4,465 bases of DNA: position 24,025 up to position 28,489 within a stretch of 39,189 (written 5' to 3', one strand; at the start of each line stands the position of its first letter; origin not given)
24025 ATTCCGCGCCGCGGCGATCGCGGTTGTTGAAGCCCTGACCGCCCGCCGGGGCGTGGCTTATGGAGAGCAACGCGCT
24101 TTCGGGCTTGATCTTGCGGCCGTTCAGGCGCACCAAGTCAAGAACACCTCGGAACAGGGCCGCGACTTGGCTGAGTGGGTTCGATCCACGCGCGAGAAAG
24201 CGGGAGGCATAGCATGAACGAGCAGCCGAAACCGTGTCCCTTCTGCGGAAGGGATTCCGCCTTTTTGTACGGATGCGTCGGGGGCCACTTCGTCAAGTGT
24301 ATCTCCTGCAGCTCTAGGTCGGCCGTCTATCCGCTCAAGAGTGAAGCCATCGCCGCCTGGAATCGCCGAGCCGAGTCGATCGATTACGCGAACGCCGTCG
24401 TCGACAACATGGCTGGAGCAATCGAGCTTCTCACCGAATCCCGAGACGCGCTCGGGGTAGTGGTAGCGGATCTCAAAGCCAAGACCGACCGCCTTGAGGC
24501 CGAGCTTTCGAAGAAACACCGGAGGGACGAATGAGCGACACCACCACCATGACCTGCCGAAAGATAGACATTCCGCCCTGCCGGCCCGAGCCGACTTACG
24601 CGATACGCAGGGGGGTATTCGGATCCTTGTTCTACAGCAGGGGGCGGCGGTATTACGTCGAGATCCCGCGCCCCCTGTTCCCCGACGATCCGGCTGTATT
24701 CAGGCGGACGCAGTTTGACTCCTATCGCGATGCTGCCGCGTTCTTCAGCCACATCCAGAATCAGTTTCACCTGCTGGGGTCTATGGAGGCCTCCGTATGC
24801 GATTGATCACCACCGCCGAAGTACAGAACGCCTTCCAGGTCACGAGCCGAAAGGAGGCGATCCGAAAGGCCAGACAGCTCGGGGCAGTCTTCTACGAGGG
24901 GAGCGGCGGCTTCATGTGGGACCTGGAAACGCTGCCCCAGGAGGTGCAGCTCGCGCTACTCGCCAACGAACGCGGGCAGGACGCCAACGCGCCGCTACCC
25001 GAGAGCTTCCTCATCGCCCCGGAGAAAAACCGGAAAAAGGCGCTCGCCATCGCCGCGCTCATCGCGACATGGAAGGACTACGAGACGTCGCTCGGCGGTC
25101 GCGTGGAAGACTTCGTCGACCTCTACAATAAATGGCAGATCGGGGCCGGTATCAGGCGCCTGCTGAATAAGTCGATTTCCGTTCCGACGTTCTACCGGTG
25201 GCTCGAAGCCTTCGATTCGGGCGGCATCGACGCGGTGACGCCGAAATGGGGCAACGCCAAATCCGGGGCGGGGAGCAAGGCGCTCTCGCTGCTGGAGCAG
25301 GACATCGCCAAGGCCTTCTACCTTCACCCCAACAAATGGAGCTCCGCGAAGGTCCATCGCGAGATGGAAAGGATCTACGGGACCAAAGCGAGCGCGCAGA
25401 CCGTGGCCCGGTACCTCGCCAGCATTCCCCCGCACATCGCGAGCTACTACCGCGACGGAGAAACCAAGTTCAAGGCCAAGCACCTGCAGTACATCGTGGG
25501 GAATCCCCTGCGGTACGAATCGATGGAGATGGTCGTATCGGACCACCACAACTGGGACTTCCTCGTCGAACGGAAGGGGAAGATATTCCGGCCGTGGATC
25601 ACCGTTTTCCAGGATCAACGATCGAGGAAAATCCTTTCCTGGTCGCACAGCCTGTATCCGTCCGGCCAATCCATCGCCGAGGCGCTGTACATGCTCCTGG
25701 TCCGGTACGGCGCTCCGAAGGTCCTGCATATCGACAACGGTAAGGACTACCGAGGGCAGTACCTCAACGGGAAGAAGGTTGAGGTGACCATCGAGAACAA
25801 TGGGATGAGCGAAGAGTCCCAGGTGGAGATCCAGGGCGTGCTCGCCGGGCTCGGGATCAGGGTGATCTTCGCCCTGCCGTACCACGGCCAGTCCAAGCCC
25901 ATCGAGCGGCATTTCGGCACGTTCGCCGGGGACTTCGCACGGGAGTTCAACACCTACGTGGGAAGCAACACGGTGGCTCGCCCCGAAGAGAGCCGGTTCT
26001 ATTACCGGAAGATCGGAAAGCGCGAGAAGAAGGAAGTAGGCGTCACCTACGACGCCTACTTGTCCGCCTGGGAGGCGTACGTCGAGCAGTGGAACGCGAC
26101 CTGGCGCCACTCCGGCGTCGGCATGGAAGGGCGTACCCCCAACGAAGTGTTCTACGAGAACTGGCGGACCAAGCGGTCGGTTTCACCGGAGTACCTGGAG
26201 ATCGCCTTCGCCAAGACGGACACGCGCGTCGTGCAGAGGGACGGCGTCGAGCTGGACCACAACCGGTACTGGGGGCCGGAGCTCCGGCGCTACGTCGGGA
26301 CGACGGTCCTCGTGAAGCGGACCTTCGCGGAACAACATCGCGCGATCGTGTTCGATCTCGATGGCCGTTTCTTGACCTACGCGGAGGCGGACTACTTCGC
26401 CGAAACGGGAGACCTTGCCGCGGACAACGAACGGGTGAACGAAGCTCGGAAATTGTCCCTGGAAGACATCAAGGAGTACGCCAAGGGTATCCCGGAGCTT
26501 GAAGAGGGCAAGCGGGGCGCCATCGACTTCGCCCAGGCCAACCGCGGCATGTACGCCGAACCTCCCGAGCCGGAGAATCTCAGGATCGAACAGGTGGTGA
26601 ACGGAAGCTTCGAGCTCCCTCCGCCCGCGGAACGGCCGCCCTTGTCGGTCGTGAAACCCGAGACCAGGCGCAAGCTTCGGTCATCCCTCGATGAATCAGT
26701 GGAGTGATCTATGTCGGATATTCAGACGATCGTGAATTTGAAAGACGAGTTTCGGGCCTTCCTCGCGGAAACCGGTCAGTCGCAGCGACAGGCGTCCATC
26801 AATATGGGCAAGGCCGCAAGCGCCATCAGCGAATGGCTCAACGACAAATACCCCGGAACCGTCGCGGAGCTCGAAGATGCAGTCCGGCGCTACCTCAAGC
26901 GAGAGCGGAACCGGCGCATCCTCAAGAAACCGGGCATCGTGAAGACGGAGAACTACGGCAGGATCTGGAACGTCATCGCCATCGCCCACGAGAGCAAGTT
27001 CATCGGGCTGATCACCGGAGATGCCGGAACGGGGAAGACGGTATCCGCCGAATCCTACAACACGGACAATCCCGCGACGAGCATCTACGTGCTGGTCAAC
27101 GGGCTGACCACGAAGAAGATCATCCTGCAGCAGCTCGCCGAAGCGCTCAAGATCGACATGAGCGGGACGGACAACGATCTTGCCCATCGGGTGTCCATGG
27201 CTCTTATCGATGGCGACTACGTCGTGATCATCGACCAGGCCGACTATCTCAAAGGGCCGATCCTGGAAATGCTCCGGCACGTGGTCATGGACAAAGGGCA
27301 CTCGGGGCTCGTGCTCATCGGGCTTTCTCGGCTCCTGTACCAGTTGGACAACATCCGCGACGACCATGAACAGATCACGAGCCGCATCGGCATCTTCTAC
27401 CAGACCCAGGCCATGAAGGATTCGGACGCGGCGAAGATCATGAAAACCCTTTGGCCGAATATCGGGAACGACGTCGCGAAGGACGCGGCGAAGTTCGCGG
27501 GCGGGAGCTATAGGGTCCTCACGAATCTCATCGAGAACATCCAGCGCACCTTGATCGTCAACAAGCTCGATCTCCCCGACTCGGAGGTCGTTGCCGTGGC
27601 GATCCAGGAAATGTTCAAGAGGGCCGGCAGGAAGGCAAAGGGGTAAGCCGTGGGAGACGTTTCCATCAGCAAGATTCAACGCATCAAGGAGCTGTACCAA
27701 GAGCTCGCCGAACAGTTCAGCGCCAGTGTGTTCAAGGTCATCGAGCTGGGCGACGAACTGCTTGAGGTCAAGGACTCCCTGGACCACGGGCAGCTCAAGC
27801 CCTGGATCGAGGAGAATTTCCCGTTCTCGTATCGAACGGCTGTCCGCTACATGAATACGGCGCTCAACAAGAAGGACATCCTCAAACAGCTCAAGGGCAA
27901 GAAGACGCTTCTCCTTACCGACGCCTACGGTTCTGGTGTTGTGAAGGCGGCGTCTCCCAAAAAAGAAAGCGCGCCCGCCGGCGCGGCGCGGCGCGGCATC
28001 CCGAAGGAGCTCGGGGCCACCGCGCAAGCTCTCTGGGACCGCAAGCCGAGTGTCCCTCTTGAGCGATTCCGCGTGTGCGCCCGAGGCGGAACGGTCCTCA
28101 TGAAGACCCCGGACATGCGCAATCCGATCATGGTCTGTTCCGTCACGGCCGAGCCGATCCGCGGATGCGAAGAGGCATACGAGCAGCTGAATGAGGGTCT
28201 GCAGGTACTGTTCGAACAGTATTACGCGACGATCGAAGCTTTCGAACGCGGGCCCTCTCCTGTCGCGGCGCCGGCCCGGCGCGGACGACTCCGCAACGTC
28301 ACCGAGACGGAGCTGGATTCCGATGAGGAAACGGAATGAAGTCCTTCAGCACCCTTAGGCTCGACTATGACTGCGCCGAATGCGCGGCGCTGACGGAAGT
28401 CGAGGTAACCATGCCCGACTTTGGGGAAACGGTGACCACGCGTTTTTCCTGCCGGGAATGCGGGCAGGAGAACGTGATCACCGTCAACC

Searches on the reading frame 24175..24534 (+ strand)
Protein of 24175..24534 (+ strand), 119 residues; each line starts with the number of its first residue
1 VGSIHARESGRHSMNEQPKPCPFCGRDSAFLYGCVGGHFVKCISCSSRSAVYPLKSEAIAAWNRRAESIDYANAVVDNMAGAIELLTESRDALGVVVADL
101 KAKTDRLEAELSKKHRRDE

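Call 8: search_protein_families(library=pfam, max_evalue=0.1, proteins=[window:24175-24534:+])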
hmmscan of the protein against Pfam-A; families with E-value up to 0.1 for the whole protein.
window:24175-24534:+ (119 aa): 3 families
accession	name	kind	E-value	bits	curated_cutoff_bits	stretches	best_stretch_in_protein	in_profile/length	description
PF14354.12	Lar_restr_allev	-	3.1e-09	37.4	28.6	1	19-66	4-58/58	Restriction alleviation protein Lar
PF13465.12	zf-H2C2_2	-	0.055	14.3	40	0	12-27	9-23/26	Zinc-finger double domain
PF01002.24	Flavi_NS2B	-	0.059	13.7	23.5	1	35-97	31-95/127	Flavivirus non-structural protein NS2B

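Call 9: search_protein_families(library=phrogs, max_evalue=0.1, proteins=[window:24175-24534:+])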
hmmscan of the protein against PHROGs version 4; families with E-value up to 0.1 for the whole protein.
window:24175-24534:+ (119 aa): 6 families
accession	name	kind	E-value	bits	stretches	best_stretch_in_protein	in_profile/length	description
phrog_599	-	moron, auxiliary metabolic gene and host takeover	8.6e-12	46.7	1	13-74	69-135/262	Lar-like restriction alleviation protein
phrog_19812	-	unknown function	1e-05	26.9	1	19-68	7-54/138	-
phrog_28653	-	unknown function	0.023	15.6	1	40-64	36-60/65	-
phrog_26761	-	unknown function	0.046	15.1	1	59-110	30-79/80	-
phrog_5257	-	unknown function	0.069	15.4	1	57-119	11-67/76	-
phrog_34716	-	unknown function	0.091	13.9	0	35-70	33-66/99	-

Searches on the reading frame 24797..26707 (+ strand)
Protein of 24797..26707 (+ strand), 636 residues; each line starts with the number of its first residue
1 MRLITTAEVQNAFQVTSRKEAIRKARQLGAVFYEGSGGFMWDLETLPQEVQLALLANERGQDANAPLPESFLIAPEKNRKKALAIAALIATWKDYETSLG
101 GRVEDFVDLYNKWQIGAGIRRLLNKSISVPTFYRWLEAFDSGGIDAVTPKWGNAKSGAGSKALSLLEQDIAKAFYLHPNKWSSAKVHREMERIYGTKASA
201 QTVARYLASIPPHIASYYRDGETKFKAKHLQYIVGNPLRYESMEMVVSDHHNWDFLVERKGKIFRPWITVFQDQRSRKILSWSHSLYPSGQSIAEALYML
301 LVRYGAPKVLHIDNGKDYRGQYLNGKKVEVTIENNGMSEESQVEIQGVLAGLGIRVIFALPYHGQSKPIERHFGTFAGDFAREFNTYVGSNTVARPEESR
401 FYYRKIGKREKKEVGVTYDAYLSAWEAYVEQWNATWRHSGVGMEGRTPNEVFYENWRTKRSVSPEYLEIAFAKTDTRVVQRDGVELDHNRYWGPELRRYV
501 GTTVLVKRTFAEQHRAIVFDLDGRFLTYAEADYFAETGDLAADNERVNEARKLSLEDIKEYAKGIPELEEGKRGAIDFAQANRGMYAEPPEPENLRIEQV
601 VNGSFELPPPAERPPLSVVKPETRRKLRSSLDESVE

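Call 11: search_dna_similar(query=window:24797-26707:+, collection=phages, mode=protein, max_rows=15)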
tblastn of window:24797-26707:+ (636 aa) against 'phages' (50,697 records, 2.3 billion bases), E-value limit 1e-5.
Records with a match: 280; places in all: 280; records where one place covers at least 80% of the query: 2.
Best place of each record, by identity: <60% 280.
By first word of the organism name: Pseudomonas 120; Ralstonia 91; Vibrio 12; Bacteriophage 11; Rhodobacter 5; Burkholderia 4; Rhodovulum 4; Bacillus 3; Rhizobium 2; Sinorhizobium 2; and 20 more.
By host as written in the record: Ralstonia solanacearum 64; - 38; Pseudomonas aeruginosa 33; Pseudomonas aeruginosa PA14 32; Vibrio sp. 9; Ralstonia solanacearum Race 3, Biovar 1 6; Bacillus alcalophilus CGMCC 1.3604 3; Helicobacter pullorum 3; and 73 more.
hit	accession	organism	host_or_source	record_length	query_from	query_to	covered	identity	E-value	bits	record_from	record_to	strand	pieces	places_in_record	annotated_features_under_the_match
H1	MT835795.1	Bacteriophage sp.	human fecal samples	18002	43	543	79%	24.5%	9e-25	116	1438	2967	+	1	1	record has no annotation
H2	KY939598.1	Alteromonadaceae phage B23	Alteromonadaceae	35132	128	614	77%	25.2%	2e-17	93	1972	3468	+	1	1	transposase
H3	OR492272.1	Fusobacterium phage phiRTG5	Fusobacterium necrophorum subsp. ...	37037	125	530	64%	29.9%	5e-29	129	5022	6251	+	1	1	transposase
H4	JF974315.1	Rhizobium phage RR1-B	Rhizobium radiobacter P007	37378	127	635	80%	23.5%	5e-15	85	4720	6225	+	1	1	transposase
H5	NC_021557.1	Rhizobium phage RR1-B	Rhizobium radiobacter P007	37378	127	635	80%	23.5%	5e-15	85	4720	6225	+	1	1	transposase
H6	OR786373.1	Sinorhizobium phage Aussie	Sinorhizobium meliloti NRRL L-50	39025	123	576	71%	25.9%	1e-19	100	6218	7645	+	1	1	transposase A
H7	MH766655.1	Curvibacter phage TJ1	Curvibacter sp. AEP1.3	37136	127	556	68%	26.4%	2e-11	74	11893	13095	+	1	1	transposase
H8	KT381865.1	Pelagibaca phage vB_PeaS-P1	Pelagibaca abyssi JLT2014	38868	131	569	69%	25.2%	2e-21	105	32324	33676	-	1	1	mobile element protein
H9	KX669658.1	Ochrobactrum phage POA1180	Ochrobactrum anthropi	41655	128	607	75%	22.9%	2e-14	84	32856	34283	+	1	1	transposase | hypothetical protein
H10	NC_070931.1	Ochrobactrum phage POA1180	Ochrobactrum anthropi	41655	128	607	75%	22.9%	2e-14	84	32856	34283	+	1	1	transposase | hypothetical protein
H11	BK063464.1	Mushuvirus mushu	Oscillospiraceae sp. ER4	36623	99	529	68%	25.5%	9e-24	113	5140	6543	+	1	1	transposase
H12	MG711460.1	Faecalibacterium phage FP_Mushu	Faecalibacterium prausnitzii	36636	99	529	68%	25.1%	1e-23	112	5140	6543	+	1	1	transposase A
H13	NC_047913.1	Faecalibacterium phage FP_Mushu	Faecalibacterium prausnitzii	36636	99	529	68%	25.1%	1e-23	112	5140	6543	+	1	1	transposase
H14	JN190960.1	Rhodobacter phage RcapMu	Rhodobacter capsulatus SB1003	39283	126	608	76%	22.4%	1e-10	71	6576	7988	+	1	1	transposase A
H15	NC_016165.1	Rhodobacter phage RcapMu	Rhodobacter capsulatus SB1003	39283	126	608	76%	22.4%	1e-10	71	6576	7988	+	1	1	transposase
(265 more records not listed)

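Call 13: find_related_loci(query=window:24797-26707:+, collection=viral_contigs, flank=10000)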
Query window:24797-26707:+ (636 aa) in viral_contigs; peptide patterns used: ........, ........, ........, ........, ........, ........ (x = any residue, [..] = any of these).
8 stretches matched a pattern; 1 encode a relative of the query (tblastn E <= 1e-3); 1 distinct loci.
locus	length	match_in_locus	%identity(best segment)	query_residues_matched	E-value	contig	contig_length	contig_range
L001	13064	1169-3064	70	1-636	0e+0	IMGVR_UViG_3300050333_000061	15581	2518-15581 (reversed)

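Call 16: find_related_loci(query=window:24797-26707:+, collection=genome_contigs, flank=10000)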
Query window:24797-26707:+ (636 aa) in genome_contigs; peptide patterns used: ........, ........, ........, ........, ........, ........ (x = any residue, [..] = any of these).
67 stretches matched a pattern, but none encodes a relative of the query by tblastn (E <= 1e-3).

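Call 17: find_related_loci(query=window:24797-26707:+, collection=metagenome_contigs, flank=10000)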
Query window:24797-26707:+ (636 aa) in metagenome_contigs; peptide patterns used: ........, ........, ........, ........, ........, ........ (x = any residue, [..] = any of these).
73 stretches matched a pattern, but none encodes a relative of the query by tblastn (E <= 1e-3).

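Call 36: find_related_loci(query=A2, collection=viral_contigs, flank=10000)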
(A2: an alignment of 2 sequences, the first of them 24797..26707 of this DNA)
Query A2 (636 aa) in viral_contigs; peptide patterns used: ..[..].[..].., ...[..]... (x = any residue, [..] = any of these).
49 stretches matched a pattern; 1 encode a relative of the query (tblastn E <= 1e-3); 1 distinct loci.
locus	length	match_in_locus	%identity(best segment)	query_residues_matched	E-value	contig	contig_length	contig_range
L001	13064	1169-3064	70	1-636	0e+0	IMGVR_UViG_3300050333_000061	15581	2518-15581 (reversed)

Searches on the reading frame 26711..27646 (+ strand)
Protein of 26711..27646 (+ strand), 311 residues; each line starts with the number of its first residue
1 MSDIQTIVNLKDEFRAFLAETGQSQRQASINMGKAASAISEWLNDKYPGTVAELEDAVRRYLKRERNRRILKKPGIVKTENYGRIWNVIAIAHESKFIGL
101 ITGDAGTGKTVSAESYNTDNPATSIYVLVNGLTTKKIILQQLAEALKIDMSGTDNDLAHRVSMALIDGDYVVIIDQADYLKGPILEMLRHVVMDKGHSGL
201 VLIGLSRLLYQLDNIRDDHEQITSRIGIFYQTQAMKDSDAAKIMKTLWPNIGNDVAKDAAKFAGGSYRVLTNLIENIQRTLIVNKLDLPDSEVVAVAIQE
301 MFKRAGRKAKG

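Call 89: find_related_loci(query=A5, collection=viral_contigs, flank=10000)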
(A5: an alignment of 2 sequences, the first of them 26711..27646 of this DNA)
Query A5 (311 aa) in viral_contigs; peptide patterns used: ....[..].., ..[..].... (x = any residue, [..] = any of these).
159 stretches matched a pattern; 1 encode a relative of the query (tblastn E <= 1e-3); 1 distinct loci.
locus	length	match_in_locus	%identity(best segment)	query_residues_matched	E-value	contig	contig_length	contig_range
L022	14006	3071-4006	81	1-311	2e-171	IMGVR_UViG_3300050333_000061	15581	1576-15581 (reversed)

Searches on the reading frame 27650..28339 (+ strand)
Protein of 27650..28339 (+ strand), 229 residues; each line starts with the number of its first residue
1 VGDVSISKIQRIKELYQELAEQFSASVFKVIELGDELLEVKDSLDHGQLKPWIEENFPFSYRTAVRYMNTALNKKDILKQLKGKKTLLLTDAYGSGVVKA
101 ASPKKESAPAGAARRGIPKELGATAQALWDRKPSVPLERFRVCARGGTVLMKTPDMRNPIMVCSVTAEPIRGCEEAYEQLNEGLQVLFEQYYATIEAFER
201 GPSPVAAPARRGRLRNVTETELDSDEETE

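Call 94: search_protein_families(library=pfam, max_evalue=0.001, proteins=[window:27650-28339:+])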
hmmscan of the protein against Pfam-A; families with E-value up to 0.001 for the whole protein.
window:27650-28339:+ (229 aa): 1 family
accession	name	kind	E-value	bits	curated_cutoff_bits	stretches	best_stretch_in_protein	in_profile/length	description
PF11300.13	DUF3102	-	2.4e-07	31.5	24.4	1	27-71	22-66/129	Protein of unknown function (DUF3102)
